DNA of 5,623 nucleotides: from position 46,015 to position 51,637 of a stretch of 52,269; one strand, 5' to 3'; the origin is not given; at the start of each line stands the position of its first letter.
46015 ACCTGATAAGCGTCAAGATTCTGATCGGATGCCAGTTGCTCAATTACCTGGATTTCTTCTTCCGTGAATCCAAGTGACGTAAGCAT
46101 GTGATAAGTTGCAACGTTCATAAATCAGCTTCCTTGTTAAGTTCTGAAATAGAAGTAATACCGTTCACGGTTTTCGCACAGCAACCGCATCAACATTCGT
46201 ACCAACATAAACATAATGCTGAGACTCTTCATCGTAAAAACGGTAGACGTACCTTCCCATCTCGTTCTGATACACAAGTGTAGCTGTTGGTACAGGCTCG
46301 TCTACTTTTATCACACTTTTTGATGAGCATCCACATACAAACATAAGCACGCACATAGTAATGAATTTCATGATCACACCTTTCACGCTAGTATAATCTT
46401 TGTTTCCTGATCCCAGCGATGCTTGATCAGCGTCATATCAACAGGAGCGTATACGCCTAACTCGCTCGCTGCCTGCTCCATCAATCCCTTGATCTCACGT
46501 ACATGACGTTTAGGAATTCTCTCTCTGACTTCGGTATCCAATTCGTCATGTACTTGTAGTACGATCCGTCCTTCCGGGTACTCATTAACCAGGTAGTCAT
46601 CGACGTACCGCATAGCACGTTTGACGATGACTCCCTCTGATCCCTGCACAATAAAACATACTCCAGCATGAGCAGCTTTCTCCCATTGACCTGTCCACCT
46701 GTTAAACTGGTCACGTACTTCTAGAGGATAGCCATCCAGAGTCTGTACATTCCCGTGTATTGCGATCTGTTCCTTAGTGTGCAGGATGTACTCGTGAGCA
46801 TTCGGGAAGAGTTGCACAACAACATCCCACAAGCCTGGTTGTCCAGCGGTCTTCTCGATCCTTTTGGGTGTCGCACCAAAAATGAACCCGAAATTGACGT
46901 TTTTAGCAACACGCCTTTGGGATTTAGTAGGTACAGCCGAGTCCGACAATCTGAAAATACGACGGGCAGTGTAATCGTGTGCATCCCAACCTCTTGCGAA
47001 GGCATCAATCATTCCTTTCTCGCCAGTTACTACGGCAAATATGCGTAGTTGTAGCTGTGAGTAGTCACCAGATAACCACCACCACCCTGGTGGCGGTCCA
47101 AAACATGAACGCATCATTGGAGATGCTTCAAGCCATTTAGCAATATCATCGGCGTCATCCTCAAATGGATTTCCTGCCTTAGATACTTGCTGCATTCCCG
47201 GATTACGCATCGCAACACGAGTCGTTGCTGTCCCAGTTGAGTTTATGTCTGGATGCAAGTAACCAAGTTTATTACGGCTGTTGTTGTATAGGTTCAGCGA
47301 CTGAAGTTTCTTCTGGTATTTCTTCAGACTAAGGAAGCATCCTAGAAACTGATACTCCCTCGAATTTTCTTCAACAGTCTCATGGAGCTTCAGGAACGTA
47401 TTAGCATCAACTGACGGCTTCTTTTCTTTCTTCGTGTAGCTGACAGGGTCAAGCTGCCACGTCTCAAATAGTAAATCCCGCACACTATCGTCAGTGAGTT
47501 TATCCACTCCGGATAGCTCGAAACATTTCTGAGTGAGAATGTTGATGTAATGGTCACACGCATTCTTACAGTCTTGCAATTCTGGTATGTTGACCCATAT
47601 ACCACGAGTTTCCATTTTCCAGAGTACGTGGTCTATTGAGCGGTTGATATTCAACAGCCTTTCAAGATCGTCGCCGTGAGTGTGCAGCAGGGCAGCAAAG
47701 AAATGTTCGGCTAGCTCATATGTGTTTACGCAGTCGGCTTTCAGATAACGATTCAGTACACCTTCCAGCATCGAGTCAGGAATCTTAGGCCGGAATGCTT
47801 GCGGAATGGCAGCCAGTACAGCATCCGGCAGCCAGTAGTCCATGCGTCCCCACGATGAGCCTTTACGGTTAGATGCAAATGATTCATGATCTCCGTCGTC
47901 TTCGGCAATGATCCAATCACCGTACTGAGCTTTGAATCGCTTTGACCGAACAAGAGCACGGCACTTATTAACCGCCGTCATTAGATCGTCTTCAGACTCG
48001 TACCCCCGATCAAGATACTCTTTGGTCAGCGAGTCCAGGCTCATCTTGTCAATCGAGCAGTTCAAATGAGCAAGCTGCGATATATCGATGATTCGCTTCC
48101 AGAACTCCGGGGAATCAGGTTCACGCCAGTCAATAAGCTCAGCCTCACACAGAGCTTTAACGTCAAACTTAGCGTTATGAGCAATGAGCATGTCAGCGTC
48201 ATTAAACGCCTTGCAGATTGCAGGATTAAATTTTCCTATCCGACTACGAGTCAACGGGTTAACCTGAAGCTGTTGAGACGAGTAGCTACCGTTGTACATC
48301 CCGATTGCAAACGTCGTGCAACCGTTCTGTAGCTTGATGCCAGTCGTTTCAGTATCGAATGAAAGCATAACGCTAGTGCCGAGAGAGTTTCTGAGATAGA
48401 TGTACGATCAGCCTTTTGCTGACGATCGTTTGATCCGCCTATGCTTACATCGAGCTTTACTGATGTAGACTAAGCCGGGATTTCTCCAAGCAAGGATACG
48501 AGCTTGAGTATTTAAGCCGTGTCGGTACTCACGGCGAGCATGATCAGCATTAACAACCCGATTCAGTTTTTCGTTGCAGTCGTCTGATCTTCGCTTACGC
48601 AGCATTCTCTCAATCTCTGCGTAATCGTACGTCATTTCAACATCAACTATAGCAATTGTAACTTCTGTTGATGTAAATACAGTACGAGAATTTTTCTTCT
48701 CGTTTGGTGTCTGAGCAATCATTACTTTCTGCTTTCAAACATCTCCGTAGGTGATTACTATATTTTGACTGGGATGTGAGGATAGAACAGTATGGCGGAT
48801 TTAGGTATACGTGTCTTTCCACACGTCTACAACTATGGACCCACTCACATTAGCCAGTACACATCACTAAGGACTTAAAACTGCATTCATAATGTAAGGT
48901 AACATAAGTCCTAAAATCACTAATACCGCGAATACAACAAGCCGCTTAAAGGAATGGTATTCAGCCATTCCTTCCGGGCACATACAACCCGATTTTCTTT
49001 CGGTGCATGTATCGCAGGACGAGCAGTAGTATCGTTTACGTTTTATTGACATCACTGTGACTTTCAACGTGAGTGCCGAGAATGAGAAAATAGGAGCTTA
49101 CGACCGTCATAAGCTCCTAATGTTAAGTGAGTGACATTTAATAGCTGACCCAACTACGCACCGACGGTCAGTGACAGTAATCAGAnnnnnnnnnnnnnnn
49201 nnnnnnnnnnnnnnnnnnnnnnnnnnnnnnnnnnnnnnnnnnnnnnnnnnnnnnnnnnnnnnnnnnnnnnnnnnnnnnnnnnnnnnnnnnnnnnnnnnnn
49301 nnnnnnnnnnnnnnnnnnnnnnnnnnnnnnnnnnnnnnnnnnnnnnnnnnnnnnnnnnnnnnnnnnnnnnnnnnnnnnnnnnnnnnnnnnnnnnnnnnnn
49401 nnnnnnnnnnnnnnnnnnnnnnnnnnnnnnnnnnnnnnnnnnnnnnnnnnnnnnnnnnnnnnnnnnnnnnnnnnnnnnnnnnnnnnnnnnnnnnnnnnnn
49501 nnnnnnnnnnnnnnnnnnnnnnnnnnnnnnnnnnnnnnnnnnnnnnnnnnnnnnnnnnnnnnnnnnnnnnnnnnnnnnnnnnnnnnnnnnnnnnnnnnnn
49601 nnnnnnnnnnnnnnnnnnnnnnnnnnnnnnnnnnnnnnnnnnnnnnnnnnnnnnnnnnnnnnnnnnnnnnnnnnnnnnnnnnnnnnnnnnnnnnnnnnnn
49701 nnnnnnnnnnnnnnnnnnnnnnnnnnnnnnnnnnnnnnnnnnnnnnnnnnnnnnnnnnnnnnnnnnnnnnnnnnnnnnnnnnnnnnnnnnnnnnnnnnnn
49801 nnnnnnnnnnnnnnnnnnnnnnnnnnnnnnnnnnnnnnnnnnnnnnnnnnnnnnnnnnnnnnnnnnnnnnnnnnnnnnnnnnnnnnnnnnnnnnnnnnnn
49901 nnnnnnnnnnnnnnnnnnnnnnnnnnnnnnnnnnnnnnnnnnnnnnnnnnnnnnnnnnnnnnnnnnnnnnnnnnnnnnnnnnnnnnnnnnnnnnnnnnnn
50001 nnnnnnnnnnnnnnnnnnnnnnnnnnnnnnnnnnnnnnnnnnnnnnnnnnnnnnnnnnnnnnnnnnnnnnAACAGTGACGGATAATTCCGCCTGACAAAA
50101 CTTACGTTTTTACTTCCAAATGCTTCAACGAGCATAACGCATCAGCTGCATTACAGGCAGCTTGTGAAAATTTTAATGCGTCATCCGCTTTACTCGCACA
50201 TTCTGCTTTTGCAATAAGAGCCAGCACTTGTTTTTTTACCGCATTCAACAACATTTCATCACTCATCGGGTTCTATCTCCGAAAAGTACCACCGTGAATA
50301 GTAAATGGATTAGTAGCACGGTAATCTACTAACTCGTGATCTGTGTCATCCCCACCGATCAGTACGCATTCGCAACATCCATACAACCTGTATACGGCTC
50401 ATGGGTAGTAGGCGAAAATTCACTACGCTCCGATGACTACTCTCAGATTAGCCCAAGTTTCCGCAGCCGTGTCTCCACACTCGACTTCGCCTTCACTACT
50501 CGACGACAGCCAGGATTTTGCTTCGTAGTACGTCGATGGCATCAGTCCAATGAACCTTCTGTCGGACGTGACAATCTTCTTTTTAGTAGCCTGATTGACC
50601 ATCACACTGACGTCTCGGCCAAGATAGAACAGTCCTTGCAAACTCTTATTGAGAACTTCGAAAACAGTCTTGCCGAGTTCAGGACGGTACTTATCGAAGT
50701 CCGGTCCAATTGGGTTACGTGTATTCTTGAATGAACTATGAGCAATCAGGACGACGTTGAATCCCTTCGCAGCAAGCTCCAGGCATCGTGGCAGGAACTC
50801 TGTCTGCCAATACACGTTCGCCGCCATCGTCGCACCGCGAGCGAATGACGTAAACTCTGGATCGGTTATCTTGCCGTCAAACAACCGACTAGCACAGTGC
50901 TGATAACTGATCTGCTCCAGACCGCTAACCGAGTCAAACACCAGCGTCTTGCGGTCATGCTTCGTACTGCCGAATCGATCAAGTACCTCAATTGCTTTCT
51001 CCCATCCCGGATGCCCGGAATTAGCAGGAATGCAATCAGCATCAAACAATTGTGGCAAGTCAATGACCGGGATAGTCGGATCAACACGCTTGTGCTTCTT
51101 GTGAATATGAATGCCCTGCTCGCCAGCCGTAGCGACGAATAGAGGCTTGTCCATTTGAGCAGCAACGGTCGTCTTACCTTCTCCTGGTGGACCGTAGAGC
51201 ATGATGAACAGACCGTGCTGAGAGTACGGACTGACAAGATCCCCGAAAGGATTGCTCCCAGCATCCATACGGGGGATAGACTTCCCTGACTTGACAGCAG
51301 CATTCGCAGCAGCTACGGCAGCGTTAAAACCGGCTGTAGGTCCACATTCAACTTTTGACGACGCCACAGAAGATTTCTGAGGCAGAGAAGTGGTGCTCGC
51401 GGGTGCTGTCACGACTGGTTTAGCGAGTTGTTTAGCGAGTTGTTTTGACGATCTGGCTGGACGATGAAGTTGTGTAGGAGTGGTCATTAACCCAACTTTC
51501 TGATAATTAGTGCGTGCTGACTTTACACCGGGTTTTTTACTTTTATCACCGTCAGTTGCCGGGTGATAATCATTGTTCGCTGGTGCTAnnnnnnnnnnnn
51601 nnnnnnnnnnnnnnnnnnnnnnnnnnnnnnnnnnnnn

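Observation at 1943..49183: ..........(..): a strand-fixed intergenic motif with 11 exact copies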

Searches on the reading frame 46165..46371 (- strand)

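Call 62: search_protein_families(library=pfam, proteins=[window:46165-46371:-], max_evalue=0.05)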
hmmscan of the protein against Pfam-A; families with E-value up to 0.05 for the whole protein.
window:46165-46371:- (68 aa): 1 family
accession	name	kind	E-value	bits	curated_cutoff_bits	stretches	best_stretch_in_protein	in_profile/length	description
PF16225.10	DUF4884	-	1.3e-05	25.3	30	1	39-66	15-42/49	Domain of unknown function (DUF4884)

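Call 81: search_protein_families(library=phrogs, proteins=[window:46165-46371:-], max_evalue=0.01)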
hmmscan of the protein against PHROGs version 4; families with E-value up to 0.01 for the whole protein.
window:46165-46371:- (68 aa): 2 families
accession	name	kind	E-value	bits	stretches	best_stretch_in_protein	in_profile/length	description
phrog_3224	-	unknown function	0.0038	18.3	1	4-56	9-65/96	-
phrog_456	-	lysis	0.0052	17.4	1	3-35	14-48/102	Rz-like spanin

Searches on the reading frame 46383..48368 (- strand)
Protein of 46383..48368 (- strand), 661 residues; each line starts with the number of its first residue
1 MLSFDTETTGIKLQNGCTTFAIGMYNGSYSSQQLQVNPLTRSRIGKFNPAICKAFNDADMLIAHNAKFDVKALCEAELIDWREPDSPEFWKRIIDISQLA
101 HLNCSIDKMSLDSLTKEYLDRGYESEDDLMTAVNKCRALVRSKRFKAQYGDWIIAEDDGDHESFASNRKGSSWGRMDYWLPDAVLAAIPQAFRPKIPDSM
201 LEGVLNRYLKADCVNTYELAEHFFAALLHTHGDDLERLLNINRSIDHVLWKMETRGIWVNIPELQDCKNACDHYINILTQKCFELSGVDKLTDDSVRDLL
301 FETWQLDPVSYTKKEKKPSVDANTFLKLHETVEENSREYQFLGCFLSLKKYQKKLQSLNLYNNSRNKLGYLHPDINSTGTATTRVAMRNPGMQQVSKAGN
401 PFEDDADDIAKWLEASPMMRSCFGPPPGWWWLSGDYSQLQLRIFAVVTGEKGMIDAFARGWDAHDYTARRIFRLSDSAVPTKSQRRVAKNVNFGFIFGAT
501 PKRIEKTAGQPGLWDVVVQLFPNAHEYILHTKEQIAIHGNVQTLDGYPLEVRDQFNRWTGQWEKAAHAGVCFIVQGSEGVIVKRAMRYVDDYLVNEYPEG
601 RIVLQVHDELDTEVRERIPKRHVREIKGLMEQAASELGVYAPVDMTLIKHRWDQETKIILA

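Call 6: search_protein_families(library=phrogs, proteins=[window:46383-48368:-], max_evalue=0.00001)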
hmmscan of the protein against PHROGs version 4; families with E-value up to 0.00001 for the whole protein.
window:46383-48368:- (661 aa): 5 families
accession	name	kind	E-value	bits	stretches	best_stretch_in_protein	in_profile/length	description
phrog_17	-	DNA, RNA and nucleotide metabolism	1.3e-76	259.7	1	1-639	672-1218/1445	DNA polymerase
phrog_2573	-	DNA, RNA and nucleotide metabolism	5.1e-17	63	1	420-634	6-249/336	DNA polymerase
phrog_5995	-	DNA, RNA and nucleotide metabolism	4.7e-12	47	1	518-633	32-147/236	DNA polymerase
phrog_15971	-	DNA, RNA and nucleotide metabolism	6.5e-12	46.3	1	310-631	69-350/376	DNA polymerase I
phrog_10285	-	DNA, RNA and nucleotide metabolism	1.8e-08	34.8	0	415-486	41-112/321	DNA polymerase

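Call 7: search_dna_similar(query=window:46383-48368:-, collection=phages, mode=protein, max_rows=25)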
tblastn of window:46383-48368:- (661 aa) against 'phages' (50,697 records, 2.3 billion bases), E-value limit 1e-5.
Records with a match: 2440; places in all: 2441; records where one place covers at least 80% of the query: 0.
Best place of each record, by identity: <60% 2440.
By first word of the organism name: Mycobacterium 498; Vibrio 375; Staphylococcus 343; Microbacterium 312; Bacillus 244; Arthrobacter 82; Listeria 69; Enterococcus 69; Gordonia 69; Clostridium 42; and 60 more.
By host as written in the record: - 480; Mycobacterium smegmatis mc2 155 328; Microbacterium foliorum NRRL B-24224 138; Microbacterium foliorum NRRL B-24224 SEA 131; Staphylococcus aureus 113; Mycobacterium smegmatis mc#155 72; Listeria monocytogenes 49; Arthrobacter globiformis B-2979 45; and 378 more.
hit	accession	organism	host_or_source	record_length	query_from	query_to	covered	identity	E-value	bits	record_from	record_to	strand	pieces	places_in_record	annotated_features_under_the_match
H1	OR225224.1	Sphingomonas phage Birtae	Sphingomonas sp. LR55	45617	145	646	76%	23.2%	8e-8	62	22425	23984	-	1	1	DNA polymerase I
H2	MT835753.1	Bacteriophage sp.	human fecal samples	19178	228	634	62%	28.2%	7e-29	129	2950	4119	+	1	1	record has no annotation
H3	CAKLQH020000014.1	Acinetobacter phage MD-2021a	not known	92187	204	653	68%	25.4%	2e-20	102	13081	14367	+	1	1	polA: DNA polymerase I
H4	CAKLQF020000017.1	Acinetobacter phage MD-2021a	not known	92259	204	653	68%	25.4%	2e-20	102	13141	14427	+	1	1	polA: DNA polymerase I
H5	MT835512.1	Bacteriophage sp.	human fecal samples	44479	208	645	66%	25.9%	6e-21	104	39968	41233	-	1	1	record has no annotation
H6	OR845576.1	Escherichia phage ECO95 1-6-1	Escherichia coli O157:H7 ATCC 43895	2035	228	631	61%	27.8%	3e-28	125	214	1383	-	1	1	record has no annotation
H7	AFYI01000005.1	Salmonella enterica subsp. enterica serovar Infantis str. ...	Homo sapiens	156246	228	631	61%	27.8%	1e-27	125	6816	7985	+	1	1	DNA-directed DNA polymerase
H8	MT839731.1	Bacteriophage sp.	human fecal samples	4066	238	646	62%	27.2%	6e-22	107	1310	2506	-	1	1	record has no annotation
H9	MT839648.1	Bacteriophage sp.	human fecal samples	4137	233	630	60%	27.9%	1e-29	131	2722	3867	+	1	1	record has no annotation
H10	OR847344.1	Listeria phage LM 4-11-1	Listeria monocytogenes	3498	233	644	62%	26.9%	9e-22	106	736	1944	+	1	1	record has no annotation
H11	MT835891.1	Bacteriophage sp.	human fecal samples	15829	224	633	62%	26.9%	2e-18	96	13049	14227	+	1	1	record has no annotation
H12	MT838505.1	Bacteriophage sp.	human fecal samples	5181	248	644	60%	27.7%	9e-17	91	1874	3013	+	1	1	record has no annotation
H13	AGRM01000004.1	Salmonella enterica subsp. houtenae str. ATCC BAA-1581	Homo sapiens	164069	228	614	59%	28.3%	8e-28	126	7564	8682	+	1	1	DNA-directed DNA polymerase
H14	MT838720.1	Bacteriophage sp.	human fecal samples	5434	235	645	62%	26.6%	4e-24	114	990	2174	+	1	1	record has no annotation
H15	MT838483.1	Bacteriophage sp.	human fecal samples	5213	240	631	59%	27.8%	6e-23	110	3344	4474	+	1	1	record has no annotation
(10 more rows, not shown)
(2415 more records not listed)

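Call 23: find_related_loci(query=window:46383-48368:-, collection=viral_contigs, flank=10000)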
Query window:46383-48368:- (661 aa) in viral_contigs; peptide patterns used: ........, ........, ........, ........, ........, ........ (x = any residue, [..] = any of these).
3 stretches matched a pattern; 1 encode a relative of the query (tblastn E <= 1e-3); 1 distinct loci.
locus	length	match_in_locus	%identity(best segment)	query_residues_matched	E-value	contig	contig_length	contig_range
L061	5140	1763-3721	56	1-658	0e+0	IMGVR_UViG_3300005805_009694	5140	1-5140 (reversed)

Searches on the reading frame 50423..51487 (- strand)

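Call 13: search_protein_families(library=pfam, proteins=[window:50423-51487:-], max_evalue=0.01)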
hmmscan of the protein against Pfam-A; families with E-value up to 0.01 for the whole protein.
window:50423-51487:- (354 aa): 1 family
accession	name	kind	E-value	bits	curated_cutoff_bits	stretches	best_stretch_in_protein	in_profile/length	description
PF13479.12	AAA_24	-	1.3e-18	68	27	1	95-324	5-192/195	AAA domain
